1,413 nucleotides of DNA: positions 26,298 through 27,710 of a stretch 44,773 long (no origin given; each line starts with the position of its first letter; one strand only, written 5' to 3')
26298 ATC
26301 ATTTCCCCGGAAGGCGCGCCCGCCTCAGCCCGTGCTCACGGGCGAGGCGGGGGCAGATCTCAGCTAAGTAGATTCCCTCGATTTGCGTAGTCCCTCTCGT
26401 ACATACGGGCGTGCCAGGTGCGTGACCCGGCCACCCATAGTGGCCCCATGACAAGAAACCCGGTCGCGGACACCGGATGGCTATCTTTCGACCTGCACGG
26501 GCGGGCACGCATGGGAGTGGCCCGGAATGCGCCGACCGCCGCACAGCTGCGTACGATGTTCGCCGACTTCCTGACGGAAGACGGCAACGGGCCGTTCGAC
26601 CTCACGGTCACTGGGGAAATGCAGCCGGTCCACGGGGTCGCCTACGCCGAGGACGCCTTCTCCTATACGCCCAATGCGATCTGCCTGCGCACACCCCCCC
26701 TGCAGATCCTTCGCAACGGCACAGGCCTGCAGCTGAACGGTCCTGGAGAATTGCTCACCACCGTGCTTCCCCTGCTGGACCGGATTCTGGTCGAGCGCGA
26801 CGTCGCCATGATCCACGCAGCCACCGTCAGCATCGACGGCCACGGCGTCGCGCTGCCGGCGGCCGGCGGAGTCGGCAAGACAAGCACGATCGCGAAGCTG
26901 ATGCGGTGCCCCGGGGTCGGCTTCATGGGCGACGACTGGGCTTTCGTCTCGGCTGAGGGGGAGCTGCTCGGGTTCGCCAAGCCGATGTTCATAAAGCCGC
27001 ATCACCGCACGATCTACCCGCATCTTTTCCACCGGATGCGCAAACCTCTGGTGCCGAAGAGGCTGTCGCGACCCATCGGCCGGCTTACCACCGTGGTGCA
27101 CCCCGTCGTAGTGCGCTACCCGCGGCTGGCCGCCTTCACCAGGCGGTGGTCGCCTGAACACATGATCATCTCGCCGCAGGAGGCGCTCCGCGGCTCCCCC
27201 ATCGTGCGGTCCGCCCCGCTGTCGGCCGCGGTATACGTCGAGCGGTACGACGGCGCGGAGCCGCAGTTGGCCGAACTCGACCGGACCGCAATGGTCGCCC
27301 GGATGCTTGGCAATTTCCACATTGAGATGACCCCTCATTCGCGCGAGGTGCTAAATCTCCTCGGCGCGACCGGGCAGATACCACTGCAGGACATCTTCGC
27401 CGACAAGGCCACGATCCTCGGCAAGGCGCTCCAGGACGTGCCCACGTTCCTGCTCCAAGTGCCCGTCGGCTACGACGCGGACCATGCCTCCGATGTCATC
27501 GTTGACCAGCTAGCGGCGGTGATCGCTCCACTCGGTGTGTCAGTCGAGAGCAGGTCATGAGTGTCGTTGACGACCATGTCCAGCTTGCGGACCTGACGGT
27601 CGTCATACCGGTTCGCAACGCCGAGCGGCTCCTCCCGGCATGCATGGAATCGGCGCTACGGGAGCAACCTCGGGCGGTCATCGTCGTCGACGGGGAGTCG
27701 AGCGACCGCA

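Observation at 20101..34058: Translationally coupled envelope-glycosylation island with a kinase, three phosphoesterases and a CPBP protease (best candidate for an undescribed system)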

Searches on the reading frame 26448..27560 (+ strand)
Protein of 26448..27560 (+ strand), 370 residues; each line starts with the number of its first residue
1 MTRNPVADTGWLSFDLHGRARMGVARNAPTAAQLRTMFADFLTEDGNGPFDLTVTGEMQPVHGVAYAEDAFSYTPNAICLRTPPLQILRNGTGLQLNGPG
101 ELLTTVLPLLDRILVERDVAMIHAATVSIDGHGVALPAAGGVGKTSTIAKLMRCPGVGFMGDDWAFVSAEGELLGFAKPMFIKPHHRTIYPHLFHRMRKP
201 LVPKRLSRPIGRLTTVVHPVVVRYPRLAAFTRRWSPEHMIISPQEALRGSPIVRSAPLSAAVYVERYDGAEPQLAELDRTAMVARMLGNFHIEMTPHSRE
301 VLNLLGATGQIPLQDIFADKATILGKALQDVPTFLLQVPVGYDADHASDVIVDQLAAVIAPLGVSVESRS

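Call 3: search_protein_families(library=pfam, proteins=[window:26448-27560:+], max_evalue=0.01)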
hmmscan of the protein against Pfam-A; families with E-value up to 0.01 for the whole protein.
window:26448-27560:+ (370 aa): 0 families

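Call 4: search_protein_families(library=ncbifam, proteins=[window:26448-27560:+], max_evalue=0.01)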
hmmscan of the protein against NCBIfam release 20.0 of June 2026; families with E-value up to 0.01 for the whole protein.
window:26448-27560:+ (370 aa): 3 families
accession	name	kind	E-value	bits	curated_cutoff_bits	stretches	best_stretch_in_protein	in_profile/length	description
TIGR04352.1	HprK_rel_A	equivalog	4.4e-07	29.3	200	1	119-183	96-160/280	HprK-related kinase A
TIGR04355.1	HprK_rel_B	hypoth_equivalog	0.0001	21.6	200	1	115-172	140-196/351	HprK-related kinase B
TIGR00679.1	hpr-ser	equivalog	0.0055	16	240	1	102-177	116-190/300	HPr(Ser) kinase/phosphatase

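Call 9: find_homologous_proteins(query=window:26448-27560:+, max_evalue=0.001)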
Query window:26448-27560:+ (370 aa): 535 proteins with E <= 0.001 among 8000 candidates; the best 120 are listed.
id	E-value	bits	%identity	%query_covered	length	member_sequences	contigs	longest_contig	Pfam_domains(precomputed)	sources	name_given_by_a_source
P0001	1.1e-226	770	93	100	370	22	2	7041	-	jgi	jgi:hypothetical protein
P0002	7.4e-220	747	94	100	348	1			-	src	-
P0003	7.0e-217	738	89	100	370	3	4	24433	PF27840.1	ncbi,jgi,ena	-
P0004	3.2e-215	732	88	100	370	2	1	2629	-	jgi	jgi:hypothetical protein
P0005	3.2e-213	726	86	100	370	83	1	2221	PF27840.1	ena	-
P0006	6.2e-213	725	87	100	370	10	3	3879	-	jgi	jgi:hypothetical protein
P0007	2.3e-212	723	87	99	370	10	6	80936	PF27840.1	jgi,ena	-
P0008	9.9e-211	717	87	99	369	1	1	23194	PF27840.1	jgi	jgi:hypothetical protein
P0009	1.0e-210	717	87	100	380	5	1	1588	PF27840.1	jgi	-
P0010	1.1e-210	717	86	100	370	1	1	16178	PF27840.1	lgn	-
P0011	1.2e-209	714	86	100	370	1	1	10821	-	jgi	jgi:hypothetical protein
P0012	1.0e-208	711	86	99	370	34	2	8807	-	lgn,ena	-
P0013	1.2e-208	711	86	100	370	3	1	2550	PF27840.1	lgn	-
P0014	1.4e-207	707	85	100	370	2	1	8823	PF27840.1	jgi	jgi:hypothetical protein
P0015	1.1e-206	704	86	98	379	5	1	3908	PF27840.1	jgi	jgi:hypothetical protein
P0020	5.4e-200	682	82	100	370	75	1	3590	PF27840.1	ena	-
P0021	2.8e-199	680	88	94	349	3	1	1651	PF27840.1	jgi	jgi:hypothetical protein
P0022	5.0e-199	679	82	100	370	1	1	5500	PF27840.1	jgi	jgi:hypothetical protein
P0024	5.1e-198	676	81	100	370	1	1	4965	PF27840.1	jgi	jgi:hypothetical protein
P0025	3.3e-197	673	87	94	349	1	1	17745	PF27840.1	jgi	jgi:hypothetical protein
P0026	1.8e-195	667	82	97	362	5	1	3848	PF27840.1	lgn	-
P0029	2.2e-194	664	82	98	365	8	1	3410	PF27840.1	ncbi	-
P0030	9.8e-194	662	86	92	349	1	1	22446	PF27840.1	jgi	jgi:hypothetical protein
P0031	7.6e-193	659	80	99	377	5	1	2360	PF27840.1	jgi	jgi:hypothetical protein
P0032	2.0e-191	654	81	99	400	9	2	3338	PF27840.1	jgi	jgi:hypothetical protein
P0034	4.0e-189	646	83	94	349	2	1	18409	PF27840.1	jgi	jgi:hypothetical protein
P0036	5.6e-185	633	81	94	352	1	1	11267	PF27840.1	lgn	-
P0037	3.0e-184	630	81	94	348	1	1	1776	PF27840.1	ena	-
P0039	3.4e-180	617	79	94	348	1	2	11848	PF27840.1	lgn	-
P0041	3.1e-175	601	75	100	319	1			PF27840.1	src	-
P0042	6.2e-172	590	84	85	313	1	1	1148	PF27840.1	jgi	jgi:hypothetical protein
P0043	1.0e-158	546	69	97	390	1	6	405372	-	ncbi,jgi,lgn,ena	jgi:hypothetical protein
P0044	1.7e-158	546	69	95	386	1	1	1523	PF27840.1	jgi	jgi:hypothetical protein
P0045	2.7e-158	545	69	95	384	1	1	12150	PF27840.1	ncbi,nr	ncbi:MAG TPA: hypothetical protein VFR35_13685 [Actinoplanes sp.]|nr:hypothetical protein [Actinopla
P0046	4.1e-157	541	69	97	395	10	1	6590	PF27840.1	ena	-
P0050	1.7e-155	536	69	95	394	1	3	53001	PF27840.1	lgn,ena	-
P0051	1.7e-155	536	69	95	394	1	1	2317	PF27840.1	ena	-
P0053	1.7e-154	532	68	95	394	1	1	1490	PF27840.1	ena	-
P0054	4.0e-154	531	66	98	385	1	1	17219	PF27840.1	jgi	jgi:hypothetical protein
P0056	1.7e-153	529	67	96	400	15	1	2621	PF27840.1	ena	-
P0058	3.0e-153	528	68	97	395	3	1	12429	PF27840.1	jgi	jgi:hypothetical protein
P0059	9.3e-153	527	67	96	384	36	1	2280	PF27840.1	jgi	jgi:hypothetical protein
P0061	6.2e-151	521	64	98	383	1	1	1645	PF27840.1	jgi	jgi:hypothetical protein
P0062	4.9e-150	518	66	96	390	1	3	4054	PF27840.1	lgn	-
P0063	1.9e-148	513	64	95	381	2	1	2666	PF27840.1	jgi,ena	-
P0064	6.0e-147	508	65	96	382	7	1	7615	PF27840.1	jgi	jgi:hypothetical protein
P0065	4.2e-145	502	64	95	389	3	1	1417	PF27840.1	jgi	jgi:hypothetical protein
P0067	5.1e-145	501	64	94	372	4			PF27840.1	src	-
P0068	1.6e-142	493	69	88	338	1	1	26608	PF27840.1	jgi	jgi:hypothetical protein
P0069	1.4e-140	487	67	89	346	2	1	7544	PF27840.1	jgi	-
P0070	4.3e-138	478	62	93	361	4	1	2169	PF27840.1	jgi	-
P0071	9.1e-134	464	80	70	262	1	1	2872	PF27840.1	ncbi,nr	ncbi:MAG: hypothetical protein J2P27_15530, partial [Actinobacteria bacterium]|nr:hypothetical prote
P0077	6.1e-129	448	57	97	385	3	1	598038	-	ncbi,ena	-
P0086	1.9e-126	440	58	97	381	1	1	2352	PF27840.1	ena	-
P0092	2.2e-125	437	55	96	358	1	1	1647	PF27840.1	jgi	jgi:hypothetical protein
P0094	2.8e-125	436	56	96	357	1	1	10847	PF27840.1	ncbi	-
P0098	6.0e-125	435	54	96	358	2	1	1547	PF27840.1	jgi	-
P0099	6.2e-125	435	55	96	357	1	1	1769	PF27840.1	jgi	jgi:hypothetical protein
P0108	2.2e-124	433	53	96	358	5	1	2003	PF27840.1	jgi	jgi:hypothetical protein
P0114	5.0e-124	432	55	96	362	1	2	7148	PF27840.1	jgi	jgi:hypothetical protein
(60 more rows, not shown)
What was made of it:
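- On Pfam PF27840 (ScmC): Many 80-94% identical homologues carry PF27840 in precomputed annotation (call 9).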

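Call 10: find_encoding_contigs(protein=P0043, flank=10000, max_places=2)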
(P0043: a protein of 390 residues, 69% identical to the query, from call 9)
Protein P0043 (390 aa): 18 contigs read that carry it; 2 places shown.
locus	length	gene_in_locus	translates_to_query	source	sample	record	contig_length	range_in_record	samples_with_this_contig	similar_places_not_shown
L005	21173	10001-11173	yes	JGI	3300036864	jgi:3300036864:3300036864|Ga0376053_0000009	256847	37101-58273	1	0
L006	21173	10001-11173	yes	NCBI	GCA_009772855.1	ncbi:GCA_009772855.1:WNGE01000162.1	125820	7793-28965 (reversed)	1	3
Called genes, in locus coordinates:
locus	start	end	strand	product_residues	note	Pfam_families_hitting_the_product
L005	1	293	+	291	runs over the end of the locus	PF01227:GTP_cyclohydroI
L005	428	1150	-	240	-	-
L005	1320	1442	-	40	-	-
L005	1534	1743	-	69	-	-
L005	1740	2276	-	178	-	PF04542:Sigma70_r2, PF08281:Sigma70_r4_2, PF04545:Sigma70_r4 (faint)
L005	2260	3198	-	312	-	-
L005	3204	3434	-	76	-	-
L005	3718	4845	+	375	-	PF09587:PGA_cap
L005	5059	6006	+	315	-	PF02423:OCD_Mu_crystall, PF01488:Shikimate_DH (weak)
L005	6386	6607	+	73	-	-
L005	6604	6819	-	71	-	-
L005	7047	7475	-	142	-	-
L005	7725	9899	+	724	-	PF00486:Trans_reg_C (faint), PF03704:BTAD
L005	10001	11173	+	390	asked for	-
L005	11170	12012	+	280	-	PF00535:Glycos_transf_2, PF13641:Glyco_tranf_2_3, PF13632:Glyco_trans_2_3 (faint)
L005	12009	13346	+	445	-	-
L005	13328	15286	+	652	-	-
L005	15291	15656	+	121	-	-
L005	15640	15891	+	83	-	-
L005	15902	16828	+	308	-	-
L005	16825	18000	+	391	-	-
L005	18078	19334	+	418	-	PF16656:Pur_ac_phosph_N, PF00149:Metallophos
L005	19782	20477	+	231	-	PF02518:HATPase_c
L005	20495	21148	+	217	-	PF00072:Response_reg, PF00196:GerE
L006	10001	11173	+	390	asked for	-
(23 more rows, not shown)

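Call 11: find_encoding_contigs(protein=P0077, flank=10000, max_places=2)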
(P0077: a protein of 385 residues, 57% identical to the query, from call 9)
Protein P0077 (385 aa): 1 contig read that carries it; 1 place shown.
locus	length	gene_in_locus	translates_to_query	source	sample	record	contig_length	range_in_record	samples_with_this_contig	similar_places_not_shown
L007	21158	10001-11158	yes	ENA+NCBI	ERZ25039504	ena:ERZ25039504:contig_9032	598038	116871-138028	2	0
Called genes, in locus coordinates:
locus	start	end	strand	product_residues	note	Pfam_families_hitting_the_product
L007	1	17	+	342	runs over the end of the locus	PF04166:PdxA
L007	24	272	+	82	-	PF07005:SBD_N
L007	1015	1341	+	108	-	-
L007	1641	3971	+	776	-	PF13191:AAA_16 (weak), PF13401:AAA_22 (weak), PF13374:TPR_10 (faint), PF00515:TPR_1 (faint), PF13424:TPR_12, PF17874:TPR_MalT, PF13424:TPR_12 (weak), PF00196:GerE, +1 more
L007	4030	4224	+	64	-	-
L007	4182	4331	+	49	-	-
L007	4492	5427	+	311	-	PF00512:HisKA, PF02518:HATPase_c, PF13581:HATPase_c_2 (weak)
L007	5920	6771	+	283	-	PF00072:Response_reg, PF00196:GerE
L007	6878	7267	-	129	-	-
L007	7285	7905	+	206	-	-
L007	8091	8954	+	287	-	PF00535:Glycos_transf_2, PF13641:Glyco_tranf_2_3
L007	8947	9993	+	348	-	PF00535:Glycos_transf_2, PF13641:Glyco_tranf_2_3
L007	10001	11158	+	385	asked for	-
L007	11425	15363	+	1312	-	PF07495:Y_Y_Y (faint), PF12245:Big_3_2 (faint), PF19077:Big_13 (faint), PF13750:Big_3_3 (faint), PF13205:Big_5, PF14099:Polysacc_lyase (weak)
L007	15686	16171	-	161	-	-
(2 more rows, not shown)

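Call 13: search_solved_structures(query=window:26448-27560:+, max_evalue=10, show_alignments=2)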
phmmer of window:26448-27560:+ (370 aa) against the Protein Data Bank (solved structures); distinct sequences matched with E-value up to 10: 1.
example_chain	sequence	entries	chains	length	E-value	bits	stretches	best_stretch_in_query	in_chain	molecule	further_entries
8vth_A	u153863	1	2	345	1.8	10.8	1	134-206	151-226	DUF2169 domain-containing protein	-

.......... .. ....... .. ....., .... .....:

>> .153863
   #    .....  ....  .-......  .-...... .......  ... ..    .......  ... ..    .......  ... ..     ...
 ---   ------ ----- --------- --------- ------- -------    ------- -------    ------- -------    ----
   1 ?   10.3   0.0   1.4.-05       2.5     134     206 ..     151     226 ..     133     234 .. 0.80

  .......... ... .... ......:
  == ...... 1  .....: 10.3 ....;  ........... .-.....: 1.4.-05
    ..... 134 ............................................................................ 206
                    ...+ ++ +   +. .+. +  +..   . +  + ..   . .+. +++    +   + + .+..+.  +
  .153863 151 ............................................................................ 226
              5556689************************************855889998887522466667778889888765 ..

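Call 15: find_related_loci(query=A1, collection=genome_contigs, flank=10000)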
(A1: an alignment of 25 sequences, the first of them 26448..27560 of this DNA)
Query A1 (370 aa) in genome_contigs; peptide patterns used: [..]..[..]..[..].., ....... (x = any residue, [..] = any of these).
391 stretches matched a pattern; 215 encode a relative of the query (tblastn E <= 1e-3); the best 80 are kept; 80 distinct loci.
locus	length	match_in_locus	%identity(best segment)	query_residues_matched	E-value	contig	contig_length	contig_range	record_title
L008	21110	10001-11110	87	1-370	0e+0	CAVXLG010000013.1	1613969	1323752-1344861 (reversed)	MAG: uncultured Actinomycetes bacterium isolate MFD00731.bin.2.112 genome assembly, contig: contig_55654, whole genome s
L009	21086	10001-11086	85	1-362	0e+0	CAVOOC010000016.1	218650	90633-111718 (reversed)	MAG: uncultured Actinomycetes bacterium isolate MFD10064.bin.2.68 genome assembly, contig: contig_23194, whole genome sh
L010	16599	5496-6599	81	1-368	0e+0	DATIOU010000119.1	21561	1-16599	MAG TPA_asm: Streptosporangiaceae bacterium isolate SMAG_U15832 k141_344052, whole genome shotgun sequence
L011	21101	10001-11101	80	1-367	0e+0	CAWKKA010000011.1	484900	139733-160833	MAG: uncultured Actinomycetota bacterium isolate MFD00731.bin.2.173 genome assembly, contig: contig_50931, whole genome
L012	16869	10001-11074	66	7-360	2e-158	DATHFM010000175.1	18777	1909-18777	MAG TPA_asm: Propionibacteriaceae bacterium isolate SMAG_U12447 k141_19859, whole genome shotgun sequence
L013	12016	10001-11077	57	11-369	1e-133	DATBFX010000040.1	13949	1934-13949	MAG TPA_asm: Thermomicrobiales bacterium isolate SMAG_U3822 k141_2972751, whole genome shotgun sequence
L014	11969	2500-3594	56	3-368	3e-133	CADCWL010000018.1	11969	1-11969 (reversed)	MAG: uncultured Thermomicrobiales bacterium isolate AVDCRST_MAG19 genome assembly, contig: NODE1186, whole genome shotgu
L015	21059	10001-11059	57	11-364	3e-132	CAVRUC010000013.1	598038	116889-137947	MAG: uncultured Chloroflexia bacterium isolate MFD02840.bin.1.240 genome assembly, contig: contig_9032, whole genome sho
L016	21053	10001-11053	56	11-360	5e-131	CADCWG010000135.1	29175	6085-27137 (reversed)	MAG: uncultured Thermomicrobiales bacterium isolate AVDCRST_MAG49 genome assembly, contig: NODE279, whole genome shotgun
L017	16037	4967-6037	56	11-368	5e-127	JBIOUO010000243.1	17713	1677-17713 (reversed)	MAG: Ilumatobacteraceae bacterium isolate MAG132 k127_2539509, whole genome shotgun sequence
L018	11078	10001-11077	54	11-369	1e-126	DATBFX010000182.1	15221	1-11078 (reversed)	MAG TPA_asm: Thermomicrobiales bacterium isolate SMAG_U3822 k141_2049779, whole genome shotgun sequence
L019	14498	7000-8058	56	11-364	7e-133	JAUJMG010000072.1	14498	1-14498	MAG: Thermomicrobiales bacterium isolate YPbin5 NODE_944_length_14498_cov_12.038981, whole genome shotgun sequence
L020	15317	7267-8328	56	11-365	6e-132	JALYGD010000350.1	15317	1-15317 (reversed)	MAG: Actinomycetota bacterium isolate GDC bin2 SD1469-71_k127_1783919, whole genome shotgun sequence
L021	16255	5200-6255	57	12-364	5e-124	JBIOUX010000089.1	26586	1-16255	MAG: Acidimicrobiia bacterium isolate MAG123 k127_2622749, whole genome shotgun sequence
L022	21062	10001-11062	55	11-364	7e-124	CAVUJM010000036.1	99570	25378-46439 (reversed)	MAG: uncultured Chloroflexia bacterium isolate MFD01721.bin.3.252 genome assembly, contig: contig_6309, whole genome sho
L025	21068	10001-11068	50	9-360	4e-120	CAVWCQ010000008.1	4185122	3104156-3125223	MAG: uncultured Chloroflexia bacterium isolate MFD03899.bin.2.186 genome assembly, contig: contig_6098, whole genome sho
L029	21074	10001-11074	52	1-359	1e-117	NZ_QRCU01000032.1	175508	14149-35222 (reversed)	Arthrobacter silvisoli strain NEAU-SA1 scaffold29, whole genome shotgun sequence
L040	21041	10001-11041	52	12-359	2e-115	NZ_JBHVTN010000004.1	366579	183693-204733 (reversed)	Pseudarthrobacter sp. NPDC058119 NPDC058119_T29_E5.ctg-0004, whole genome shotgun sequence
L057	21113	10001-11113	48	4-369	4e-114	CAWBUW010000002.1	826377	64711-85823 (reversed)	MAG: uncultured Chloroflexia bacterium isolate MFD03899.bin.1.41 genome assembly, contig: contig_14315, whole genome sho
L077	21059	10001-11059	50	3-358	7e-113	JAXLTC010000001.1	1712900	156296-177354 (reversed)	MAG: Solirubrobacteraceae bacterium isolate STL-ACT51 C1.32.fa-1, whole genome shotgun sequence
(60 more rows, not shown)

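Call 17: search_solved_structures(query=A1, max_evalue=10, show_alignments=3)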
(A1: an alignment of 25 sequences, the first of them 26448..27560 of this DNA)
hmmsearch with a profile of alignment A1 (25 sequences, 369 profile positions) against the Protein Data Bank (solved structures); distinct sequences matched with E-value up to 10: 4.
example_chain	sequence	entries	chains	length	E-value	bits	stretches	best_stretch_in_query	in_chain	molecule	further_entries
9mnc_Lb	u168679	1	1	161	0.58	12.2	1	195-259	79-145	Large ribosomal subunit protein eL29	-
1jb1_A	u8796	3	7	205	1.1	11.2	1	120-179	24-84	HPRK PROTEIN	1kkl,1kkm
2qmh_A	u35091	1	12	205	1.2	11.2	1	120-179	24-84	HPr kinase/phosphorylase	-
1knx_A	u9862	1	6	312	1.4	10.9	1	117-163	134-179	Probable HPr(Ser) kinase/phosphatase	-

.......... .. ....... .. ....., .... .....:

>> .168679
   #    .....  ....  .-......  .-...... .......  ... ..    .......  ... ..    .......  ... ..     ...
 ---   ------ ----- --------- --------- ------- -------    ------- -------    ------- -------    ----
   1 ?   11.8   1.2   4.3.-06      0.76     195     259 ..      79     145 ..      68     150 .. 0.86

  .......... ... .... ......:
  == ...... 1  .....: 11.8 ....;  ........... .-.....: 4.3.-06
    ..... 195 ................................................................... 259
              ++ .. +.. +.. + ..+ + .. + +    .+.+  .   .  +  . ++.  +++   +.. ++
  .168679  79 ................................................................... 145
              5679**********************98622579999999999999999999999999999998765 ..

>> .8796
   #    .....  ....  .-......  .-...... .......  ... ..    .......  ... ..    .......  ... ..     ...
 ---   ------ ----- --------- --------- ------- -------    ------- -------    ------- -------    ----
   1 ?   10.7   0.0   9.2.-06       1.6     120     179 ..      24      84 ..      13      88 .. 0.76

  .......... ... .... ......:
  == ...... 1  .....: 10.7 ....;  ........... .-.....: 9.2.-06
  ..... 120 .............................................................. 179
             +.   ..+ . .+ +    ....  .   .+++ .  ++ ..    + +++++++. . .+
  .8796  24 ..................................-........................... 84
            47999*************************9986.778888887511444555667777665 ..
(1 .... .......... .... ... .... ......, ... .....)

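Call 30: search_protein_families(library=pfam, proteins=[L029:16637-18886:+, L029:6515-7816:+, L029:15277-16563:+, L029:14979-15317:+, L012:6871-9507:+, L057:14829-16895:+, L020:4069-6189:+, L077:16658-17977:+, L040:8863-9666:+, L029:12949-14982:+], max_evalue=0.01)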
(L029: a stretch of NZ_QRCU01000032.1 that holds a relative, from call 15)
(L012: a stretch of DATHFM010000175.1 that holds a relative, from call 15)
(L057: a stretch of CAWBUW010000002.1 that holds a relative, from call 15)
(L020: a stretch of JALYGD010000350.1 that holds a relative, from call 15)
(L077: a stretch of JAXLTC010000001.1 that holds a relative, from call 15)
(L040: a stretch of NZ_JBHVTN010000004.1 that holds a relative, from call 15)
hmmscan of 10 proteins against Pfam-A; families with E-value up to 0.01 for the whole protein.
L029:16637-18886:+ (749 aa): 2 families
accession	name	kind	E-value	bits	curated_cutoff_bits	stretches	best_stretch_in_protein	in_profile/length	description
PF24517.2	CBM96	-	3.4e-28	99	26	1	593-747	2-163/164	Carbohydrate-binding module family 96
PF13205.12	Big_5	-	8.4e-25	88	23.6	1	478-583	1-105/105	Bacterial Ig-like domain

L029:6515-7816:+ (433 aa): 2 families
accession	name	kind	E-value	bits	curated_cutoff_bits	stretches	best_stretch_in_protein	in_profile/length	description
PF02127.20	Peptidase_M18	-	2.9e-117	392.6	24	1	17-429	1-432/432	Aminopeptidase I zinc metalloprotease (M18)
PF05343.19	Peptidase_M42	-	0.00037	20.1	23.2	1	306-418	182-286/292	M42 glutamyl aminopeptidase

L029:15277-16563:+ (428 aa): 1 family
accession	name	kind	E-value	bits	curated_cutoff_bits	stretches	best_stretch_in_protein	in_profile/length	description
PF12850.12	Metallophos_2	-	1.8e-05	25.2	27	0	342-389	92-138/154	Calcineurin-like phosphoesterase superfamily domain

L029:14979-15317:+ (112 aa): 0 families

L012:6871-9507:+ (878 aa): 3 families
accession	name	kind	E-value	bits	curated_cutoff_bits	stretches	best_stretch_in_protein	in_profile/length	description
PF00722.28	Glyco_hydro_16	-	9.6e-11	41.9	22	1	412-554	31-173/175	Glycosyl hydrolases family 16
PF13229.12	Beta_helix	-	9.4e-06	25.8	25.9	1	101-247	3-135/158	Right handed beta helix region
PF13385.13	Laminin_G_3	-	0.00017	22.2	27.6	1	460-526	45-112/151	Concanavalin A-like lectin/glucanases superfamily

L057:14829-16895:+ (688 aa): 0 families

L020:4069-6189:+ (706 aa): 5 families
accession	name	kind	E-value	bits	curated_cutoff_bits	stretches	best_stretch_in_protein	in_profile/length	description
PF24517.2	CBM96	-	8.3e-38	130.2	26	1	556-703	5-163/164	Carbohydrate-binding module family 96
PF00041.27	fn3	-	1.1e-12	48.4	25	1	458-544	2-82/84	Fibronectin type III domain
PF25788.1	Ig_Rha78A_N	-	0.0004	21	27.4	1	511-548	64-102/105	Rha78A-like, N-terminal immunoglobulin domain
PF25059.1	FN3_DSCAM-DSCAML_C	-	0.00057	20.6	39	1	478-543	12-77/89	DSCAM/DSCAML C-terminal Fn3-like domain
PF16656.11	Pur_ac_phosph_N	-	0.001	20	30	1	472-541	12-87/93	Purple acid Phosphatase, N-terminal domain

L077:16658-17977:+ (439 aa): 1 family
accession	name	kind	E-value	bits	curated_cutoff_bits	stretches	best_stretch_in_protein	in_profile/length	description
PF00149.33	Metallophos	-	0.0019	19.1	21.5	1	276-358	98-191/191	Calcineurin-like phosphoesterase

L040:8863-9666:+ (267 aa): 1 family
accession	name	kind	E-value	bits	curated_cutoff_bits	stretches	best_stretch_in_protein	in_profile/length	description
PF00722.28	Glyco_hydro_16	-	2.8e-11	43.6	22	1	102-256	21-174/175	Glycosyl hydrolases family 16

L029:12949-14982:+ (677 aa): 0 families
